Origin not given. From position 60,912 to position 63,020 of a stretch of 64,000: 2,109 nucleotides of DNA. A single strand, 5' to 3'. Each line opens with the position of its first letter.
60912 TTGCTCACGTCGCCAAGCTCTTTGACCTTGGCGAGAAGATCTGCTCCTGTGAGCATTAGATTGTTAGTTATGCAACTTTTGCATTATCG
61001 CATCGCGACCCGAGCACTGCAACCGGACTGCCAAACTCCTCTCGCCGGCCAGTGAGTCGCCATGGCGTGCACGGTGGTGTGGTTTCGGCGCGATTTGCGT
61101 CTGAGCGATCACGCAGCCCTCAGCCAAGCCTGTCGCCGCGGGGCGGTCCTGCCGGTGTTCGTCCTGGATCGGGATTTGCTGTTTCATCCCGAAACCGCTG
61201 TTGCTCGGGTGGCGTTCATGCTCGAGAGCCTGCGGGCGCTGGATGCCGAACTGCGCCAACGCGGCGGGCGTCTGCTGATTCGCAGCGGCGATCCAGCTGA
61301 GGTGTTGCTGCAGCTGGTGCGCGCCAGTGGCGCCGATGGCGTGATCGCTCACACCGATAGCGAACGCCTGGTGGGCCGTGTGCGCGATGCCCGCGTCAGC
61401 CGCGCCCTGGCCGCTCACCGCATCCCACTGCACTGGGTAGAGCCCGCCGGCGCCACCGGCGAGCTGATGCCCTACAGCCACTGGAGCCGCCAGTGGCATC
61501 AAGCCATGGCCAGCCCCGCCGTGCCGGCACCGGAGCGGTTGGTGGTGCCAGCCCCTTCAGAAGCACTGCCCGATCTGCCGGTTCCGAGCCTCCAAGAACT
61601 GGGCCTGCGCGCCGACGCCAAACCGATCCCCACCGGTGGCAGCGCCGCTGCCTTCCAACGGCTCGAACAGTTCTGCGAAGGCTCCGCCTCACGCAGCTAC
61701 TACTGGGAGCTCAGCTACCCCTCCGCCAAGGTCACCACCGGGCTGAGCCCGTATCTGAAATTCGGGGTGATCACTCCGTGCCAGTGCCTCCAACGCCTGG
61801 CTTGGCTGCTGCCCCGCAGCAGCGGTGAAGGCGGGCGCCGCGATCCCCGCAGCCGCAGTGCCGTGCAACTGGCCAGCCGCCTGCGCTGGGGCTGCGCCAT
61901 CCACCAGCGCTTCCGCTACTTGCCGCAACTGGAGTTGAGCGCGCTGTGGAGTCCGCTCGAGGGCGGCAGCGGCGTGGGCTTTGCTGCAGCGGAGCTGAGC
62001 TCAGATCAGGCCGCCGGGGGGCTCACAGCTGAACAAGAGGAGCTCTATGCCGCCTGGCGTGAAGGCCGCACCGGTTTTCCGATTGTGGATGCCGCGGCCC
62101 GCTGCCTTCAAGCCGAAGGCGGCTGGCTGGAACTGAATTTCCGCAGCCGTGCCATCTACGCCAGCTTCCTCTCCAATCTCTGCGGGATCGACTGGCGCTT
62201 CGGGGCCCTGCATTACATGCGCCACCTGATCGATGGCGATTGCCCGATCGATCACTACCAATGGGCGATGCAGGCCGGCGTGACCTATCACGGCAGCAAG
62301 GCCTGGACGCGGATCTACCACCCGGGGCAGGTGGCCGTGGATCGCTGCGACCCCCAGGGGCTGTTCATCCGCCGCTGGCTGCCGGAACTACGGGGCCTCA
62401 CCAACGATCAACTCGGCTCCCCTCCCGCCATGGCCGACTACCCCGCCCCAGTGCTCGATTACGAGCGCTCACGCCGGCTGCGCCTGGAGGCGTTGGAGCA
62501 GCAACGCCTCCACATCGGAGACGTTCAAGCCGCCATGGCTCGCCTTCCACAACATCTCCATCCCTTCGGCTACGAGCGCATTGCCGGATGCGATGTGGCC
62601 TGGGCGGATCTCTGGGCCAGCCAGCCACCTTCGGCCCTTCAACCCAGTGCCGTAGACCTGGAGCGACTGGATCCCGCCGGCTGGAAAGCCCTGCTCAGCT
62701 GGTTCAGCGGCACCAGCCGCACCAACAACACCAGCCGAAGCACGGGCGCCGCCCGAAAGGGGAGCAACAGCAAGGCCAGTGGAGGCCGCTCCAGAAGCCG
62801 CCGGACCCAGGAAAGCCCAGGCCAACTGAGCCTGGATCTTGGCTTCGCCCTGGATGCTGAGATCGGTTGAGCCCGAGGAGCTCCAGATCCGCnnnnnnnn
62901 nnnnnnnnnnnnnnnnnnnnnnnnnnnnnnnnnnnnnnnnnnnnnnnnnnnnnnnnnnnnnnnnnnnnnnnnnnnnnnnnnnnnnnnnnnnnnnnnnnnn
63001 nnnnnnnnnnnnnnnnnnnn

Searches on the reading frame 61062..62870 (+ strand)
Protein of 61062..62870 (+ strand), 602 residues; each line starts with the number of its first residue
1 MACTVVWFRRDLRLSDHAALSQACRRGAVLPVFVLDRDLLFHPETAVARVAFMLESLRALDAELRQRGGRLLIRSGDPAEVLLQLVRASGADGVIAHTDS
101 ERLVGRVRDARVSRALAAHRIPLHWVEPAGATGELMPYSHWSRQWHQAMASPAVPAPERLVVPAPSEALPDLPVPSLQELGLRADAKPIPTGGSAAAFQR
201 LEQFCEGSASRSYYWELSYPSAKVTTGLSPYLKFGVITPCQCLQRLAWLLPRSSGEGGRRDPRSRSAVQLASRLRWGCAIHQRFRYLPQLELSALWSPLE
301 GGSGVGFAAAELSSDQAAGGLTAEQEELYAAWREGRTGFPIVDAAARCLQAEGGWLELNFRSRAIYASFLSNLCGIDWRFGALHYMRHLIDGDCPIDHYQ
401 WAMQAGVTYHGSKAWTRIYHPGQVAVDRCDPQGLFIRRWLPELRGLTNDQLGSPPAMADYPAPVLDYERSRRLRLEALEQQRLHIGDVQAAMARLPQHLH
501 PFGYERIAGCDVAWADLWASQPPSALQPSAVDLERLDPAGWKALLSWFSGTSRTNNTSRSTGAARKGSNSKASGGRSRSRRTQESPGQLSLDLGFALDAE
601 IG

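Call 67: search_protein_families(library=ncbifam, proteins=[window:61062-62870:+], max_evalue=1e-10)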
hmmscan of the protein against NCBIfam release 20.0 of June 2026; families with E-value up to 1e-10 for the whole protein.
window:61062-62870:+ (602 aa): 4 families
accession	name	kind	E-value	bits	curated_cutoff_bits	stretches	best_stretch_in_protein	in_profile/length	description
TIGR03556.1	photolyase_8HDF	exception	1.8e-59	201.9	884.6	2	4-248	3-261/471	deoxyribodipyrimidine photo-lyase, 8-HDF type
NF007955.0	PRK10674.1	equivalog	2.6e-49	168.4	506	2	324-482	309-469/472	deoxyribodipyrimidine photo-lyase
TIGR02765.1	crypto_DASH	subfamily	2.8e-40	138.5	317.05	2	322-443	316-431/431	DASH family cryptochrome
TIGR02766.1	crypt_chrom_pln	subfamily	1.6e-38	132.8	603.85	2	325-454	318-442/480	cryptochrome photoreceptor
